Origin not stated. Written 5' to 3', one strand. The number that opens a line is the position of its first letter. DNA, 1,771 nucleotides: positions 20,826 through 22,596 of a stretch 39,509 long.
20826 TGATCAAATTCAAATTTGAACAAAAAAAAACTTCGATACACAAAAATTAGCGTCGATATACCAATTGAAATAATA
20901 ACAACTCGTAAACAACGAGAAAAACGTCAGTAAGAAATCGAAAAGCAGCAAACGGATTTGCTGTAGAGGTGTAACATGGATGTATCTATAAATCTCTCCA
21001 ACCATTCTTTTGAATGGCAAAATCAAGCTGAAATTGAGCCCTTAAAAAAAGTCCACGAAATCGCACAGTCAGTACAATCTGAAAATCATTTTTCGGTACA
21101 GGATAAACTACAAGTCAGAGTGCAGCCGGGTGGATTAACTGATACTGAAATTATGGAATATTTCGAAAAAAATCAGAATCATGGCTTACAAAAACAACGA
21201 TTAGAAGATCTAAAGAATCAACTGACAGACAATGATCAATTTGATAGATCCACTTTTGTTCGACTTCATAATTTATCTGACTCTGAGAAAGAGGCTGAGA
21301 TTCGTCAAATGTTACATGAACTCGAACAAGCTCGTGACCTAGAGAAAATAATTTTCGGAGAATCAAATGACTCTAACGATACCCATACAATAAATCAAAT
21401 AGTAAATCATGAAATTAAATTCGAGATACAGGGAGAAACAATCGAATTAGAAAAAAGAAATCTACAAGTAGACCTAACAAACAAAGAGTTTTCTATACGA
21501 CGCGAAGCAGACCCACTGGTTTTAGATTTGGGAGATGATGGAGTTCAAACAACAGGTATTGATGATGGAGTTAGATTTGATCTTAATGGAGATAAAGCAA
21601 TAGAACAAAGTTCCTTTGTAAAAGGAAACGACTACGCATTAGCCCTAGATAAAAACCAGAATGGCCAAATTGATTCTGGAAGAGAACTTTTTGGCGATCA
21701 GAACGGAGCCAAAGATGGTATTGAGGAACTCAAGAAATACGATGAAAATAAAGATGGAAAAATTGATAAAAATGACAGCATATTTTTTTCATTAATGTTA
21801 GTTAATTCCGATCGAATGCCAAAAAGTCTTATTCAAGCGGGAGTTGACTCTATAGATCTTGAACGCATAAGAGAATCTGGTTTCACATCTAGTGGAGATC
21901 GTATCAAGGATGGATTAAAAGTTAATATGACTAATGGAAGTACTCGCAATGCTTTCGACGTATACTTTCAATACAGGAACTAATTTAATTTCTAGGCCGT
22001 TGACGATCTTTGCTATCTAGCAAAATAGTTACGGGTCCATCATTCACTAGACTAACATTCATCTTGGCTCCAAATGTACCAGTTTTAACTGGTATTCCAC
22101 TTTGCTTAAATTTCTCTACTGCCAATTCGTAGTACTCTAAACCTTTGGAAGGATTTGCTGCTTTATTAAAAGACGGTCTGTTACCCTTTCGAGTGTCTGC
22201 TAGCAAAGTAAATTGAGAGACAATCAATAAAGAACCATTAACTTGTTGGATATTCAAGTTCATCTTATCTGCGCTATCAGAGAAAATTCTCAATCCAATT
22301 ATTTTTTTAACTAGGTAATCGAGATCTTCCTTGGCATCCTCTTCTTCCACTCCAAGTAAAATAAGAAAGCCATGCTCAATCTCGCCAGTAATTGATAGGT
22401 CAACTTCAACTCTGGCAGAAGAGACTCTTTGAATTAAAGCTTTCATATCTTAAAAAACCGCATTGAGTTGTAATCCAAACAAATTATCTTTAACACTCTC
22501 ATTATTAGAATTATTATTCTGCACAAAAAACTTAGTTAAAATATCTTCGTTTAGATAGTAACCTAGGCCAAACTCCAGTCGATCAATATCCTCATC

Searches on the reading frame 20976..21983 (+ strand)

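Call 79: search_protein_families(library=pfam, proteins=[window:20976-21983:+], max_evalue=0.01)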
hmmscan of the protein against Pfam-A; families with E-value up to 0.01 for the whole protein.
window:20976-21983:+ (335 aa): 3 families
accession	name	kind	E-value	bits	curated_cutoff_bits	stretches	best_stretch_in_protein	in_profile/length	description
PF13202.12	EF-hand_5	-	0.0016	18.2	25.9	0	250-265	2-18/25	EF hand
PF00036.39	EF-hand_1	-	0.0027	17.6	25.4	0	252-266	6-20/29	EF hand domain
PF13405.12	EF-hand_6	-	0.0046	17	25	0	253-267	7-21/30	EF-hand domain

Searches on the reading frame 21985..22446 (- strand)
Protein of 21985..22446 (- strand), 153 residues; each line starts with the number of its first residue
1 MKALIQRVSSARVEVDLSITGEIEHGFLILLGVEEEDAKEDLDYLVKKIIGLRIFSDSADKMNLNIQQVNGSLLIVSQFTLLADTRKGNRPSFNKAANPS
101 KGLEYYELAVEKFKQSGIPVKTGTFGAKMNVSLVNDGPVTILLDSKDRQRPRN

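Call 79: search_protein_families(library=pfam, proteins=[window:21985-22446:-], max_evalue=0.01)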
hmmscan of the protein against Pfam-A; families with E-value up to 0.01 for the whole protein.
window:21985-22446:- (153 aa): 1 family
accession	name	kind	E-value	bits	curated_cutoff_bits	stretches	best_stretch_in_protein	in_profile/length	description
PF02580.21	Tyr_Deacylase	-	3.3e-57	193.3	25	1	2-144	1-144/144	D-Tyr-tRNA(Tyr) deacylase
